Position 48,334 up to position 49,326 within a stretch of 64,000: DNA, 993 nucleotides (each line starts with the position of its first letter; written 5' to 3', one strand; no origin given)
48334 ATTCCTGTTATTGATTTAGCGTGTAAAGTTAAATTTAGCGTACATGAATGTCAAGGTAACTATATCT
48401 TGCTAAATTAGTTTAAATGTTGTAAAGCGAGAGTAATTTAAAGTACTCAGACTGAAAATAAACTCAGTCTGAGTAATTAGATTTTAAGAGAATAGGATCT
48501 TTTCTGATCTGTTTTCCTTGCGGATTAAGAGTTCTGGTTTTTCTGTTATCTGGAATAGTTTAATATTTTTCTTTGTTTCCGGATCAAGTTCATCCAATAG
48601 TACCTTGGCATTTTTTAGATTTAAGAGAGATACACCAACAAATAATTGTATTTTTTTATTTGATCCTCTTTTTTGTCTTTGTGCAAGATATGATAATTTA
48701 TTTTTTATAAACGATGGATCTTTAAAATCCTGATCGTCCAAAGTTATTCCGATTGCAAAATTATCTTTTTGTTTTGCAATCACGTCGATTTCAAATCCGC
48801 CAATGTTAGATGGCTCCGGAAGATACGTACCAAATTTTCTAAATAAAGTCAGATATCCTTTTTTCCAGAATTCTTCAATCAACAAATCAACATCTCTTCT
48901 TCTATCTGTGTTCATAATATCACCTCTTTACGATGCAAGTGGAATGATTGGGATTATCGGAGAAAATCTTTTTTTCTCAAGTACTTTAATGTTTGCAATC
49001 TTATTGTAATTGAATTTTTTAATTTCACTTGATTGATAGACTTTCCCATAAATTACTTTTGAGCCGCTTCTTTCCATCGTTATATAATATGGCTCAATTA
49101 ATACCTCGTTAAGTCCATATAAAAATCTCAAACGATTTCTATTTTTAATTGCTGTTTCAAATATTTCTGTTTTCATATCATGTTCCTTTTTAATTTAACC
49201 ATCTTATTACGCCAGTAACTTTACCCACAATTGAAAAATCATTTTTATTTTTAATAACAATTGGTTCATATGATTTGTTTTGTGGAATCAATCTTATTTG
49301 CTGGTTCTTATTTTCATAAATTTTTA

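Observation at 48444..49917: LexA heads a tight three-gene unit with a stand-alone WYL-like protein and a degenerate PD-(D/E)xK-like protein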

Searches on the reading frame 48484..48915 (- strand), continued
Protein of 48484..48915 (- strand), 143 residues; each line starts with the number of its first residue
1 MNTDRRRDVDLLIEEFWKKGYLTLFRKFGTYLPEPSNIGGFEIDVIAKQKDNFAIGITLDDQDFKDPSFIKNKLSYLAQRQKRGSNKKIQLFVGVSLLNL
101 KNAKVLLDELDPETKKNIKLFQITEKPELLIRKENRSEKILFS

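Call 43: find_encoding_contigs(protein=P0374, flank=5000, max_places=2)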
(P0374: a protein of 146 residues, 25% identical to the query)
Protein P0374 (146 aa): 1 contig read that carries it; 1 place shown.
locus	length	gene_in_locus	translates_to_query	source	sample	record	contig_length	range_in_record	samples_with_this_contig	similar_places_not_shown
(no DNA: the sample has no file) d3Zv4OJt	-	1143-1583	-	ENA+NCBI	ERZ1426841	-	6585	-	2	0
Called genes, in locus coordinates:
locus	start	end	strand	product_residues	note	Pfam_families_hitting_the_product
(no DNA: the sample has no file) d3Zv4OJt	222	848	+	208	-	PF01726:LexA_DNA_bind, PF00717:Peptidase_S24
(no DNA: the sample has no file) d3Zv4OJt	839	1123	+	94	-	-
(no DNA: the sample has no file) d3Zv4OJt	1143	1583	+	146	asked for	-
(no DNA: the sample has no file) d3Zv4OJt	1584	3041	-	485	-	PF01189:Methyltr_RsmB-F, PF01728:FtsJ (faint)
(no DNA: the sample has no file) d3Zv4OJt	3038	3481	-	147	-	-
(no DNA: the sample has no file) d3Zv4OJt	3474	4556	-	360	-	PF13439:Glyco_transf_4, PF13477:Glyco_trans_4_2, PF13579:Glyco_trans_4_4, PF00534:Glycos_transf_1, PF13692:Glyco_trans_1_4, PF20706:GT4-conflict, PF13524:Glyco_trans_1_2 (weak)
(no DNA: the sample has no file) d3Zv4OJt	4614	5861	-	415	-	PF01566:Nramp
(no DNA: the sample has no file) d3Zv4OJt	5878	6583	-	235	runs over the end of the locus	?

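Call 44: search_protein_families(library=pfam, alignment_id=A3, max_evalue=1)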
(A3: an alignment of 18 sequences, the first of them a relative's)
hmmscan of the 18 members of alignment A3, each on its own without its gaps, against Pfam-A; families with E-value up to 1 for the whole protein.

A. member 1, P0250 (135 aa): 0 families

B. families by the number of members that match (of 18 scanned): 9 families
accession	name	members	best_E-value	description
PF20438.3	SpoIVA_middle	1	0.012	Stage IV sporulation protein A, middle domain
PF20505.3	DUF6731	1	0.013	Family of unknown function (DUF6731)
PF14497.11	GST_C_3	1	0.037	Glutathione S-transferase, C-terminal domain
PF20289.3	MComp1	1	0.054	ABC-three component (ABC-3C) system Middle Component 1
PF18743.7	AHJR-like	1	0.062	REase_AHJR-like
PF25332.1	C2_PACS_N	1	0.079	N-terminal C2 domain of phosphofurin acidic cluster sorting protein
PF06851.17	DUF1247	1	0.1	Protein of unknown function (DUF1247)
PF04359.20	DUF493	1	0.12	Protein of unknown function (DUF493)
PF16153.10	DUF4861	1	0.14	Domain of unknown function (DUF4861)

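Call 49: list_cluster_members(proteins=[P0245])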
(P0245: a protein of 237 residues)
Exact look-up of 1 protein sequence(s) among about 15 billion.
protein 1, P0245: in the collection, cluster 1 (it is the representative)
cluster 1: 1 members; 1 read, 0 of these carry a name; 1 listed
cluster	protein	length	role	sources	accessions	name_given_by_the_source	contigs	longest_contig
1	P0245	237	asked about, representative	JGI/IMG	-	-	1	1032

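Call 51: fold_search(model_id=the predicted structure, library=viral)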
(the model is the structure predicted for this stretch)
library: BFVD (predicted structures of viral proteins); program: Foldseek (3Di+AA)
matches with E <= 10: 859; with E <= 0.001: 0
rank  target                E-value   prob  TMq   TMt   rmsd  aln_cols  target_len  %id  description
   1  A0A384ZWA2            2.4e-03  1.00  0.47  0.47   4.3       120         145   13  Putative MmcB-like DNA repair protein [Dickeya phage vB_DsoM_JA13]
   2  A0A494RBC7            3.4e-03  1.00  0.50  0.49   6.1       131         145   13  (no name in the UniProt tables at hand)
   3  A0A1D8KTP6            4.1e-03  0.99  0.46  0.38   5.4       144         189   12  Restriction endonuclease [Synechococcus phage S-CAM7]
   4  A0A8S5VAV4            4.4e-03  1.00  0.48  0.37   4.4       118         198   15  DNA repair protein [Siphoviridae sp. ct0vA12]
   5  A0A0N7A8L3            7.4e-03  0.92  0.41  0.36   6.3       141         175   13  (no name in the UniProt tables at hand)
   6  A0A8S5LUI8            8.4e-03  1.00  0.54  0.52   4.2       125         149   13  DNA repair protein MmcB-like [Podoviridae sp. ctrub15]
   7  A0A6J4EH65            9.0e-03  0.84  0.35  0.27  12.3       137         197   14  (no name in the UniProt tables at hand)
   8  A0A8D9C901            1.0e-02  0.99  0.43  0.31   4.9       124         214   14  Gp1.5 [uncultured marine phage]
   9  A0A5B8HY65            1.0e-02  0.75  0.31  0.17   7.9       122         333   14  Uncharacterized protein [Mimiviridae sp. ChoanoV1]
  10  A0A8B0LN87            1.3e-02  0.93  0.42  0.41   6.9       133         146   16  Uncharacterized protein [uncultured archaeal virus]
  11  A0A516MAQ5            1.4e-02  0.47  0.26  0.17  11.4       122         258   15  (no name in the UniProt tables at hand)
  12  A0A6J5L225            1.5e-02  0.97  0.44  0.28   5.2       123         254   12  Uncharacterized protein [uncultured Caudovirales phage]
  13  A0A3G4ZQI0            1.7e-02  0.96  0.45  0.38   6.0       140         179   12  Uncharacterized protein [Terrestrivirus sp.]
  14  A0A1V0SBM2            1.7e-02  0.92  0.41  0.23   6.1       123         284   10  Uncharacterized protein [Catovirus CTV1]
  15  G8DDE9                2.1e-02  0.77  0.37  0.30   7.9       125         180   17  (no name in the UniProt tables at hand)
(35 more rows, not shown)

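Call 68: search_dna_similar(query=window:48484-48915:-, collection=plasmids, mode=protein, max_evalue=0.01, max_rows=10)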
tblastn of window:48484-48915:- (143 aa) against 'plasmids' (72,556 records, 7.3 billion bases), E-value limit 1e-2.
No match.

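Call 69: search_dna_similar(query=window:48484-48915:-, collection=phages, mode=protein, max_evalue=0.01, max_rows=10)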
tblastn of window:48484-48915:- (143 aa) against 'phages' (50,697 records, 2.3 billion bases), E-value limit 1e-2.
No match.

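Call 73: search_solved_structures(query=A3, max_evalue=10, show_alignments=2)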
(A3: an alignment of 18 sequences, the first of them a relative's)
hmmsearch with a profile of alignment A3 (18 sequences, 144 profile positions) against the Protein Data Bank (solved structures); distinct sequences matched with E-value up to 10: 3.
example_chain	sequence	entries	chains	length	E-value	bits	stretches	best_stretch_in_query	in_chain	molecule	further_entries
6o7c_A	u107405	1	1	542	0.46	13.4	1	7-64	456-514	Ion channel CASTOR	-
6o6j_A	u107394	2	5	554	0.47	13.3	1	7-64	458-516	Ion channel CASTOR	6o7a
7c7y_A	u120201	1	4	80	0.53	13.2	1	71-127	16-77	Uncharacterized protein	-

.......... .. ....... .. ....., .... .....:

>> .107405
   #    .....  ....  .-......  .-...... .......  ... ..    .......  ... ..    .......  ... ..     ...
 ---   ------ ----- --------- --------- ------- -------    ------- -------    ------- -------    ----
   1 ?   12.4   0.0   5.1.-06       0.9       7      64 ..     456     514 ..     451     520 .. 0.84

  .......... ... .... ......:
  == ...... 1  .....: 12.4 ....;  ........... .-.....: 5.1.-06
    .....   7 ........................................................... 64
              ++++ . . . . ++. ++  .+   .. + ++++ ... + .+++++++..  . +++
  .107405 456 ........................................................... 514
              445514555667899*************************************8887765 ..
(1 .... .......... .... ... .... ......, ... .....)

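Call 75: search_protein_families(library=phrogs, alignment_id=A3, max_evalue=1)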
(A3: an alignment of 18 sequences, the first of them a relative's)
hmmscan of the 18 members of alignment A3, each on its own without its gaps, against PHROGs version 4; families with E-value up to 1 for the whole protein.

A. member 1, P0250 (135 aa): 2 families
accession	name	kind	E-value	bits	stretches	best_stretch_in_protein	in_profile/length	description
phrog_16611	-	unknown function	0.094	13.1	1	63-114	146-196/289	-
phrog_27972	-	unknown function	0.18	11.9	0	3-67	138-202/290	-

B. families by the number of members that match (of 18 scanned): 16 families
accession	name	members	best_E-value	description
phrog_9006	-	1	0.028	-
phrog_18367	-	1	0.071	-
phrog_16611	-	1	0.094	-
phrog_7769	-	1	0.095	-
phrog_25649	-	1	0.14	-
phrog_32108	-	1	0.15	-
phrog_29184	-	1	0.16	-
phrog_27972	-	1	0.18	-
phrog_691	-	1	0.19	partition protein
phrog_18739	-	1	0.2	-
phrog_34961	-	1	0.22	head closure Hc1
phrog_26076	-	1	0.22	-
phrog_22728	-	1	0.22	-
phrog_12590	-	1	0.27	-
phrog_23131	-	1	0.29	-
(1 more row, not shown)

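Call 76: search_protein_families(library=padloc, alignment_id=A3, max_evalue=1)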
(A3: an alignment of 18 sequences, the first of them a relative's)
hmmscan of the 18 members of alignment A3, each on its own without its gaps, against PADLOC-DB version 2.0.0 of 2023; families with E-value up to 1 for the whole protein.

A. member 1, P0250 (135 aa): 0 families

B. families by the number of members that match (of 18 scanned): 1 family
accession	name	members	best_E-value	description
PDLC04914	PDC-S11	1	0.0034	-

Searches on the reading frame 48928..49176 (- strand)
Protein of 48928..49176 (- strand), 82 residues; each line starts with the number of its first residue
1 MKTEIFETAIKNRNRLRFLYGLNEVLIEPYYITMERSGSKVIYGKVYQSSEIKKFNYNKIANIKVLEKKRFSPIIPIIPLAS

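Call 3: search_protein_families(library=pfam, proteins=[window:48928-49176:-], max_evalue=10)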
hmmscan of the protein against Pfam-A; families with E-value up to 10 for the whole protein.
window:48928-49176:- (82 aa): 1 family
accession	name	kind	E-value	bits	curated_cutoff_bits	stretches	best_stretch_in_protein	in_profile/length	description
PF18810.6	PBECR2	-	0.028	15.1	27.1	1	5-55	31-79/120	phage-Barnase-EndoU-ColicinE5/D-RelE like nuclease2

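Call 4: search_protein_families(library=ncbifam, proteins=[window:48928-49176:-], max_evalue=10)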
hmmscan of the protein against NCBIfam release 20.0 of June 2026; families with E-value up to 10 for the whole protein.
window:48928-49176:- (82 aa): 0 families

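Call 5: find_homologous_proteins(query=window:48928-49176:-, max_evalue=0.01)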
Query window:48928-49176:- (82 aa): 284 proteins with E <= 0.01 among 286 candidates; the best 120 are listed.
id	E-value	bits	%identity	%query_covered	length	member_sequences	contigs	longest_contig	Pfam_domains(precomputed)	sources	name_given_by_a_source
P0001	7.3e-43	161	96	100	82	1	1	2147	-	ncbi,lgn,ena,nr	ncbi:MAG: hypothetical protein Q8M94_02540 [Ignavibacteria bacterium]|nr:hypothetical protein [Ignav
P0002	1.2e-42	160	95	100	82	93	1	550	-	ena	-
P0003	1.3e-42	160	95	100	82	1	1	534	-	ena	-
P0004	7.4e-42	158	94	100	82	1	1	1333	-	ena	-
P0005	1.1e-41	157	95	100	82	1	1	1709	-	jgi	jgi:hypothetical protein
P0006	1.1e-41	157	94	100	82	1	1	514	-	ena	-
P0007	1.7e-41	157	94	100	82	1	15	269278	-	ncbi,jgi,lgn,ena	jgi:hypothetical protein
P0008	2.3e-41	156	95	100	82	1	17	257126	-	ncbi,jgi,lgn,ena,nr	ncbi:MAG: hypothetical protein IPI19_17345 [Ignavibacteriales bacterium]|jgi:hypothetical protein|nr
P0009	3.7e-41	156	94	100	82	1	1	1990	-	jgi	-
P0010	4.2e-41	156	93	100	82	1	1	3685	-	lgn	-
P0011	5.5e-41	155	89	100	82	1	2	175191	-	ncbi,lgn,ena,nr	ncbi:MAG: hypothetical protein IH620_00255 [Ignavibacterium sp.]|nr:hypothetical protein [Ignavibact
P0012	7.2e-41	155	94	100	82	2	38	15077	-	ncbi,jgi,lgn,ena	jgi:hypothetical protein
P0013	8.8e-41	155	94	100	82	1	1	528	-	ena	-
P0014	9.0e-41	155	94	100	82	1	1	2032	-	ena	-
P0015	1.2e-40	154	89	100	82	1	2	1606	-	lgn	-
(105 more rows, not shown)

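Call 11: search_solved_structures(query=A1, max_evalue=10, show_alignments=3)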
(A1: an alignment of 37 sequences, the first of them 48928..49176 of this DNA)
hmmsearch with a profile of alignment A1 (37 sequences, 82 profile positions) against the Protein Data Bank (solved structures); distinct sequences matched with E-value up to 10: 2.
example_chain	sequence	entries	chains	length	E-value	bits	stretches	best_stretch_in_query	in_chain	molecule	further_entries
2vvw_A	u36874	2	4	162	0.91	12.9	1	25-58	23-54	PROTEIN A52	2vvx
3dlc_A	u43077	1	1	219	2.9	11.2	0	50-79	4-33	Putative S-adenosyl-L-methionine-dependent Methyltransferase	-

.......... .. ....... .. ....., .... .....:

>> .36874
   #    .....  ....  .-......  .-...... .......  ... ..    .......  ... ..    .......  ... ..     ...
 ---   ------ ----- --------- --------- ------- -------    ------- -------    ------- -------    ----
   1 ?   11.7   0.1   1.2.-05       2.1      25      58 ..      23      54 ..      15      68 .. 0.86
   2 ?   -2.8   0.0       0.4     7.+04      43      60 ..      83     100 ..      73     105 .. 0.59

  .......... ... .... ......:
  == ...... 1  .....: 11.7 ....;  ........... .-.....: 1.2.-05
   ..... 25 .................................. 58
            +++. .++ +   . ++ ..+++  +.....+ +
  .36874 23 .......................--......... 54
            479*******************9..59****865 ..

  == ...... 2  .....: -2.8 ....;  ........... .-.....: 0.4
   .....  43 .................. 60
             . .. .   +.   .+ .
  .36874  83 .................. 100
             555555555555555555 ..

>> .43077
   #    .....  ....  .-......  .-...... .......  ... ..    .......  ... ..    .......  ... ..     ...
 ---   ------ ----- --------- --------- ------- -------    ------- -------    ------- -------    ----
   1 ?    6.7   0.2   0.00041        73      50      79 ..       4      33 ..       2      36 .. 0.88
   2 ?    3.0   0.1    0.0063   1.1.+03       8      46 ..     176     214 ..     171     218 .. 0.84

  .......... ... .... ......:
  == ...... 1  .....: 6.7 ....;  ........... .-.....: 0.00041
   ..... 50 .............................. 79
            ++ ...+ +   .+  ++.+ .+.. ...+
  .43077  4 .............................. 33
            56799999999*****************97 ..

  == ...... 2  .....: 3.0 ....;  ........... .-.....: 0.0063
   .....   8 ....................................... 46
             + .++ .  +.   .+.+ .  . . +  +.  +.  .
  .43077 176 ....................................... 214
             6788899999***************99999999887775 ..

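Call 14: search_protein_families(library=padloc, proteins=[window:48928-49176:-], max_evalue=10)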
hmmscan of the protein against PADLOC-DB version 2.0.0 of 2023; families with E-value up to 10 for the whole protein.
window:48928-49176:- (82 aa): 2 families
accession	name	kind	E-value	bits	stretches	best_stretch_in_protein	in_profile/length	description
PDLC01652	WYL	-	0.0021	16.4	1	5-70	22-80/162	"CAS-I,CAS-II,CAS-III,CAS-IV,CAS-V,CAS-VI; associated_signaling"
PDLC02317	AbiEii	-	0.0067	13.4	1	4-74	313-382/396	AbiEii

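Call 15: search_protein_families(library=phrogs, proteins=[window:48928-49176:-], max_evalue=10)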
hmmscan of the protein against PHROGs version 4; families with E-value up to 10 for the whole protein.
window:48928-49176:- (82 aa): 2 families
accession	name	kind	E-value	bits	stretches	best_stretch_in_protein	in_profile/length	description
phrog_13105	-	unknown function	0.013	16.1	1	4-73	150-222/239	-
phrog_2205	-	DNA, RNA and nucleotide metabolism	0.15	12.4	1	26-75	81-135/183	Mu Gam-like end protection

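Call 18: predict_structure(alignment_id=A1)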
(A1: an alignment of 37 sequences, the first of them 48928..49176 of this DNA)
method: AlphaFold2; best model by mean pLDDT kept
length: 82 residues; sequences in the alignment: 37
mean_pLDDT: 87.6   pTM: 0.74
mean pLDDT of the five models: 87.6, 86.5, 85.8, 85.5, 83.9
residues with pLDDT >= 90: 59; 70-90: 13; 50-70: 7; < 50: 3
segments of 3 or more residues with pLDDT < 50: 80-82
pLDDT, mean of each block of 10 residues (from residue 1): 92 95 94 93 90 93 89 63 43
secondary structure, 60 per line:
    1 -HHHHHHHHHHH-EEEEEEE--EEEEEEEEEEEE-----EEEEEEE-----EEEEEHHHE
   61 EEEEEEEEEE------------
elements in order: H2-12 E14-20 E23-34 E40-46 E52-56 E60-70

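Call 22: fold_search(model_id=the predicted structure, library=pdb)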
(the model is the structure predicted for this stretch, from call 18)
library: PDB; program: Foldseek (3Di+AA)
matches with E <= 10: 694; with E <= 0.001: 0
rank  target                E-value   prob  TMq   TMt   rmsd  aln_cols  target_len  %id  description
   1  9pfq_Q                3.6e-03  1.00  0.77  0.20   1.6        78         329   17  The cryo-EM structure of C. crescentus DriD-ssDNA-RNAP-Sigma73-bapE promoter transcription activation complex (released 2026-02-25)
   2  6sj9_B                5.1e-03  1.00  0.69  0.10   1.9        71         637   11  Proteasome accessory factor B/C (PafBC) of Arthrobacter aurescens (released 2019-10-16)
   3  6sj9_A                5.4e-03  1.00  0.70  0.10   1.9        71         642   13  Proteasome accessory factor B/C (PafBC) of Arthrobacter aurescens (released 2019-10-16)
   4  7qfz_G                6.7e-03  1.00  0.70  0.22   2.2        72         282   18  BrxR, a WYL-domain containing transcriptional regulator (released 2022-05-18)
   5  7tzv_A                7.5e-03  1.00  0.75  0.34   1.6        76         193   18  Structure of DriD C-domain bound to 9mer ssDNA (released 2022-06-01)
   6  9pfv_Q                8.4e-03  1.00  0.79  0.21   1.4        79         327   16  The cryo-EM structure of C. crescentus DriD-ssDNA-RNAP-Sigma73-CCNA_03891/CCNA_01149 promoter transcription activation (released 2026-02-25)
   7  9cu3_B                8.4e-03  1.00  0.75  0.33   1.7        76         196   18  Allosteric mechanism of DriD transcription activator (released 2025-04-23)
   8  7qfz_A                8.4e-03  1.00  0.71  0.22   1.8        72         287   18  BrxR, a WYL-domain containing transcriptional regulator (released 2022-05-18)
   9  7qfz_C                8.9e-03  1.00  0.71  0.22   1.9        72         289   18  BrxR, a WYL-domain containing transcriptional regulator (released 2022-05-18)
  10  7tb5                  8.9e-03  1.00  0.72  0.24   2.2        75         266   13  Structure of P. aeruginosa PA17 CapW (released 2022-01-19)
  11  9cu3_A                9.9e-03  1.00  0.75  0.32   1.6        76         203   18  Allosteric mechanism of DriD transcription activator (released 2025-04-23)
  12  7qfz_B                1.2e-02  1.00  0.71  0.22   1.8        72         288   18  BrxR, a WYL-domain containing transcriptional regulator (released 2022-05-18)
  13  9fnd_Y                1.4e-02  1.00  0.69  0.19   1.5        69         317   13  Transcriptional activator PafBC bound to mycobacterial RNA polymerase (released 2025-02-12)
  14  8tp8_D                1.5e-02  1.00  0.77  0.21   1.5        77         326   17  Structure of the C. crescentus WYL-activator, DriD, bound to ssDNA and cognate DNA (released 2023-11-29)
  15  7qfz_D                1.6e-02  1.00  0.70  0.21   2.2        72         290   18  BrxR, a WYL-domain containing transcriptional regulator (released 2022-05-18)
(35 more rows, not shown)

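Call 45: search_protein_families(library=pfam, alignment_id=A1, max_evalue=1)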
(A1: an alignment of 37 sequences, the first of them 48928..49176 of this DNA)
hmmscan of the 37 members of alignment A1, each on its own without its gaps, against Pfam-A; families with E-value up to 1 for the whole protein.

A. member 1, window:48928-49176:- (82 aa): 1 family
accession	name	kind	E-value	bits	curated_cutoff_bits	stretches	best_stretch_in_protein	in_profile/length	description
PF18810.6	PBECR2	-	0.028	15.1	27.1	1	5-55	31-79/120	phage-Barnase-EndoU-ColicinE5/D-RelE like nuclease2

B. families by the number of members that match (of 37 scanned): 11 families
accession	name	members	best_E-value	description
PF13280.12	WYL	13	0.00021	WYL domain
PF18429.6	DUF5609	11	0.036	Domain of unknown function (DUF5609)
PF18810.6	PBECR2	4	0.028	phage-Barnase-EndoU-ColicinE5/D-RelE like nuclease2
PF10787.14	YfmQ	3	0.061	Uncharacterised protein from bacillus cereus group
PF12564.13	TypeIII_RM_meth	2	0.058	Type III restriction/modification enzyme methylation subunit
PF18812.6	PBECR3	1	0.038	phage-Barnase-EndoU-ColicinE5/D-RelE like nuclease3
PF21551.2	CSL4_N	1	0.08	Exosome complex component CSL4, N-terminal domain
PF11447.13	DUF3201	1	0.083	Protein of unknown function (DUF3201)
PF00714.22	IFN-gamma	1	0.084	Interferon gamma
PF16750.11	HK_sensor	1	0.1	Sensor domain of 2-component histidine kinase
PF05566.18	Pox_vIL-18BP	1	0.19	Orthopoxvirus interleukin 18 binding protein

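Call 70: search_dna_similar(query=window:48928-49176:-, collection=plasmids, mode=protein, max_evalue=0.01, max_rows=10)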
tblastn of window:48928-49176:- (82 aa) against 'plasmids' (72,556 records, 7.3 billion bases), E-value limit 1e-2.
No match.

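Call 71: search_dna_similar(query=window:48928-49176:-, collection=phages, mode=protein, max_evalue=0.01, max_rows=10)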
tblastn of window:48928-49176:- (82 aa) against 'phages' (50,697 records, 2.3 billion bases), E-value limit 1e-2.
No match.
